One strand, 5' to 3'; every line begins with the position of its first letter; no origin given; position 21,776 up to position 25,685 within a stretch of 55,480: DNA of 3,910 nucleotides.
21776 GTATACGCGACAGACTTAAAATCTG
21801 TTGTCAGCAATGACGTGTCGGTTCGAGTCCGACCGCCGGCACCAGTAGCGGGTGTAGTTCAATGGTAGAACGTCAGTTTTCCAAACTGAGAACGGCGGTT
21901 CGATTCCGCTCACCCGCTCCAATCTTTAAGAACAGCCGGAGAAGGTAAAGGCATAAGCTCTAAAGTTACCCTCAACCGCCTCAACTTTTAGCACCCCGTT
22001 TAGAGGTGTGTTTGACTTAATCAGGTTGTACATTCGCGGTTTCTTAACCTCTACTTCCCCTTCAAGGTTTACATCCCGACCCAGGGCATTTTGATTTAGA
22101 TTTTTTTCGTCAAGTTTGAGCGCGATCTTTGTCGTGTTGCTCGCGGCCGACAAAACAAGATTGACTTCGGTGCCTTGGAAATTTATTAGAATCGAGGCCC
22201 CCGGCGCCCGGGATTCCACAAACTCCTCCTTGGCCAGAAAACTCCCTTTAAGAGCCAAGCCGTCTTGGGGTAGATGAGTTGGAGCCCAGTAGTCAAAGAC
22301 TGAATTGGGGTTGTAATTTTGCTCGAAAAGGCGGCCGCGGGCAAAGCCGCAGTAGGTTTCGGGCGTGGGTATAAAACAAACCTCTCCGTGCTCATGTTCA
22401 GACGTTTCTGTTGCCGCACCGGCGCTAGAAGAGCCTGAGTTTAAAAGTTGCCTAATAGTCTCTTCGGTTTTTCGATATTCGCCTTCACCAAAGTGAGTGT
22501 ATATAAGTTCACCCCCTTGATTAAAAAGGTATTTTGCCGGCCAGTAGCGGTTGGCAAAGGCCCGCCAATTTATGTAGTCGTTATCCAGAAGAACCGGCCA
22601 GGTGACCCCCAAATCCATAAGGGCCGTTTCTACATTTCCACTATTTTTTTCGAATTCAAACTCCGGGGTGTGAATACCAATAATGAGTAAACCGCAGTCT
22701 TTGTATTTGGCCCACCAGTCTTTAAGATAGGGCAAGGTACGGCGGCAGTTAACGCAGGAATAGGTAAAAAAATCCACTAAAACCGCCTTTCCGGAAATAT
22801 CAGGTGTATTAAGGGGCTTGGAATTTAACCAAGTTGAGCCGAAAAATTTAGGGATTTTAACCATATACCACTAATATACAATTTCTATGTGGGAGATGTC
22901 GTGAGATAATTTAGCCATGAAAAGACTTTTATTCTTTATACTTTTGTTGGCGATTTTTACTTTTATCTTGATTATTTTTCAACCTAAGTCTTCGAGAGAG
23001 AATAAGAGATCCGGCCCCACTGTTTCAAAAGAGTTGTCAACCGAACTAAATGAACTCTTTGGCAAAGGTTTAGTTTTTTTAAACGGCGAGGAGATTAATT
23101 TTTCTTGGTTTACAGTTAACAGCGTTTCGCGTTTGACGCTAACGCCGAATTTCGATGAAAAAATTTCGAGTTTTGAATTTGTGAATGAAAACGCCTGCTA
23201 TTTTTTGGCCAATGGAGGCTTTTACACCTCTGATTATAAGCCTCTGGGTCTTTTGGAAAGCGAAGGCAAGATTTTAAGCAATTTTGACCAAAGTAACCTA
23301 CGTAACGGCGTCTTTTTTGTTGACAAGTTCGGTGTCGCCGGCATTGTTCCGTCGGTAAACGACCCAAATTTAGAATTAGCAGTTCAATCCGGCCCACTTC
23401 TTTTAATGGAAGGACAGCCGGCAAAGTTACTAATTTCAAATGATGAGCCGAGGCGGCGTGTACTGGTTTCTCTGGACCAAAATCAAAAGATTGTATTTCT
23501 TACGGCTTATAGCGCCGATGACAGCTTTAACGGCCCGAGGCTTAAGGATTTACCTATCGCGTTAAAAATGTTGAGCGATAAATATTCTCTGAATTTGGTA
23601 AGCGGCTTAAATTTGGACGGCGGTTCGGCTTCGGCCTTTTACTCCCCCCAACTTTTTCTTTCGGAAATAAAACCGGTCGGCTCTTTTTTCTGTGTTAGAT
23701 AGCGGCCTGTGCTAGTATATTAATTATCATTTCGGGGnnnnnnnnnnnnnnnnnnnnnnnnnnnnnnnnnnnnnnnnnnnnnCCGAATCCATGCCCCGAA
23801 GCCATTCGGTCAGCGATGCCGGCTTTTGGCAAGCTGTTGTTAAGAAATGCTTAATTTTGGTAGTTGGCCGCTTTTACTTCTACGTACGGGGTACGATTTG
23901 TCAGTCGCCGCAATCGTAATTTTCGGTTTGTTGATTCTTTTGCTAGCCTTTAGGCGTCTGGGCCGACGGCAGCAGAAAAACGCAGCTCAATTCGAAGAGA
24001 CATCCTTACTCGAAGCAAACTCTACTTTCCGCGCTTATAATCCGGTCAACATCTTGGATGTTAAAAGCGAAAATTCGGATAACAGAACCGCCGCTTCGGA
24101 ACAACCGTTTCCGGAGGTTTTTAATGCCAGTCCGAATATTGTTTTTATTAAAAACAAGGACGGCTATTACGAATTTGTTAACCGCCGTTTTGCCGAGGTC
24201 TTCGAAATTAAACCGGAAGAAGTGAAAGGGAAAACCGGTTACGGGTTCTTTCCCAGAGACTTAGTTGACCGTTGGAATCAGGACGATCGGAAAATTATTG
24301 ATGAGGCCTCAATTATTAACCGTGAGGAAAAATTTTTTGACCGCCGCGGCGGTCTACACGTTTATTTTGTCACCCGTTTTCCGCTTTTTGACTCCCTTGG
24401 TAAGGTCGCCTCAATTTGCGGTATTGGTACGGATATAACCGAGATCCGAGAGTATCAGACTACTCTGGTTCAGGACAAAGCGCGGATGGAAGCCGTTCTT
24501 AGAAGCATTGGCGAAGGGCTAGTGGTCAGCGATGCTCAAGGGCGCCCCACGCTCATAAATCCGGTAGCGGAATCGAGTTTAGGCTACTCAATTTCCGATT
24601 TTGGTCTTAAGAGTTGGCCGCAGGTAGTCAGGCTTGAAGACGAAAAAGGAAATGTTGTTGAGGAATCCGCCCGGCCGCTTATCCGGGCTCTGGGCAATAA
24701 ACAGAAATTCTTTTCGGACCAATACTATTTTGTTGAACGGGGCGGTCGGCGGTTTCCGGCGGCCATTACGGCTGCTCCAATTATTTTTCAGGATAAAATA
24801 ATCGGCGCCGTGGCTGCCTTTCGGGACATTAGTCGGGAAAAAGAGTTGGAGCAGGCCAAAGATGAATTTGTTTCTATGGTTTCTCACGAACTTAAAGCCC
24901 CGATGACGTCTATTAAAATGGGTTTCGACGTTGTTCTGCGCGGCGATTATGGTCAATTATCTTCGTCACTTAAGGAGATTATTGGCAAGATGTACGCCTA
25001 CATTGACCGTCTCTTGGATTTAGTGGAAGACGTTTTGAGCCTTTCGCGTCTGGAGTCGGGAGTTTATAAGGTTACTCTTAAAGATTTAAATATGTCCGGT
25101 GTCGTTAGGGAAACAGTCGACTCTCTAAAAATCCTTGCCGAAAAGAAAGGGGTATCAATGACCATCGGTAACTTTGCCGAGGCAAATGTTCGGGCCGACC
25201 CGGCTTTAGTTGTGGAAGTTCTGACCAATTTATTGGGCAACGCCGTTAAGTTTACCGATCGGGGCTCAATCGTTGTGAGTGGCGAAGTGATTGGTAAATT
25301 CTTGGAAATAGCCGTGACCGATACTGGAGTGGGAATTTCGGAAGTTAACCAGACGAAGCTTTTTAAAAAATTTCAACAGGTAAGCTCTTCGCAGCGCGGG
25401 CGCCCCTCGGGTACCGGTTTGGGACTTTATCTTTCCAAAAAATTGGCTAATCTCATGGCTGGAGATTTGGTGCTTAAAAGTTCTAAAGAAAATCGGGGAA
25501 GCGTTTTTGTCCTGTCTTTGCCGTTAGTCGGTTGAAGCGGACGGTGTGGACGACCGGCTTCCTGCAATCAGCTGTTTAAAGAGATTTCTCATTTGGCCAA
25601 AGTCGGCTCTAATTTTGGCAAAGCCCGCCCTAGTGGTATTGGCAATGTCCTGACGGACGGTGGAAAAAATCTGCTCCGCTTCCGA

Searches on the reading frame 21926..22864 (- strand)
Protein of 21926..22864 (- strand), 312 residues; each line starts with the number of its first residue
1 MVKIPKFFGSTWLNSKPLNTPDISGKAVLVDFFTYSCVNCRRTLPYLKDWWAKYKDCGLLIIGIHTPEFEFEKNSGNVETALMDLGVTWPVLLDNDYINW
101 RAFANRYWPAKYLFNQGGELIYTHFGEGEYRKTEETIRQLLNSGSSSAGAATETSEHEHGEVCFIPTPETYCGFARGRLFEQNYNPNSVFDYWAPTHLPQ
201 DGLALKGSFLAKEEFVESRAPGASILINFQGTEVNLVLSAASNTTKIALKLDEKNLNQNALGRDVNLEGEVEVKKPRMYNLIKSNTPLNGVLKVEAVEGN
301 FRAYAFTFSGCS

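Call 62: search_protein_families(library=pfam, proteins=[window:21926-22864:-], max_evalue=0.001)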
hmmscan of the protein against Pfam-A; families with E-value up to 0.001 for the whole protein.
window:21926-22864:- (312 aa): 3 families
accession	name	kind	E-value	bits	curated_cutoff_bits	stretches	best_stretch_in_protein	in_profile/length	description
PF17991.7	Thioredoxin_10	-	4.9e-28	98.9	27.1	1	167-308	1-141/142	Thioredoxin like C-terminal domain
PF00578.27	AhpC-TSA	-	2e-06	28.2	26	1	14-120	14-121/124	AhpC/TSA family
PF08534.16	Redoxin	-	1.3e-05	25.5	26.6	1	13-133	16-140/148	Redoxin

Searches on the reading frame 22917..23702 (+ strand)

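Call 62: search_protein_families(library=pfam, proteins=[window:22917-23702:+], max_evalue=0.001)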
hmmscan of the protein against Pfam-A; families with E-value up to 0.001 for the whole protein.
window:22917-23702:+ (261 aa): 1 family
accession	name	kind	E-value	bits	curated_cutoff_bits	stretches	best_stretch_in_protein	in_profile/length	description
PF09992.14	NAGPA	-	8.5e-13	49.3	25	1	95-243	4-146/169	Phosphodiester glycosidase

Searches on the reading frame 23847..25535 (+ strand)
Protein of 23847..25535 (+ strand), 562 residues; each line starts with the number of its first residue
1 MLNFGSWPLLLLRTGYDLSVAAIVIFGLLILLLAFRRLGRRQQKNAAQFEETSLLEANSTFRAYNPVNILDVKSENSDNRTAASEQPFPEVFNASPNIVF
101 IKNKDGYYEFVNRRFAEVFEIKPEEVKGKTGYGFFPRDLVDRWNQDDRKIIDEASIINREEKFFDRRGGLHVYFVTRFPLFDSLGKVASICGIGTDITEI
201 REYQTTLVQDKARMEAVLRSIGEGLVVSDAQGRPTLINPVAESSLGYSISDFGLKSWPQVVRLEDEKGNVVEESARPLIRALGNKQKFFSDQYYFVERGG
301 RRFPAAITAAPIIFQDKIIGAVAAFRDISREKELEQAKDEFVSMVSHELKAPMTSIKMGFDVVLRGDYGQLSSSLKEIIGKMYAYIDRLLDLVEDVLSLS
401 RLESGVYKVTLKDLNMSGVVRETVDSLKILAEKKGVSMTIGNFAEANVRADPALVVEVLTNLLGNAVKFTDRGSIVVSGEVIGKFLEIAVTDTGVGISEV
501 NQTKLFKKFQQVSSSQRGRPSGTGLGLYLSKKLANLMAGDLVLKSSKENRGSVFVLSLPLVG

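Call 62: search_protein_families(library=pfam, proteins=[window:23847-25535:+], max_evalue=0.001)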
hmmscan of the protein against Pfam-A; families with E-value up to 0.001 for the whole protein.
window:23847-25535:+ (562 aa): 7 families
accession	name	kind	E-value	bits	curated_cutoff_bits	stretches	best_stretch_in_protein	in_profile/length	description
PF02518.31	HATPase_c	-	2.6e-22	79.8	26.4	1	451-560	2-109/111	Histidine kinase-, DNA gyrase B-, and HSP90-like ATPase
PF08448.16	PAS_4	-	7.3e-21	74.9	23.1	1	92-201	1-109/110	PAS fold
PF13426.13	PAS_9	-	2.3e-18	66.8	27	2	223-329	2-102/103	PAS domain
PF00512.31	HisKA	-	2.2e-13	50.5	26.9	1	337-405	1-66/66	His Kinase A (phospho-acceptor) domain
PF00989.32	PAS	-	2.6e-12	47.2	22.6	1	213-328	2-113/113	PAS fold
PF13188.13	PAS_8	-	3e-08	33.7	21.8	0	91-134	6-45/65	PAS domain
PF08447.18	PAS_3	-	0.00016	22.3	25.6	0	110-193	3-88/89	PAS fold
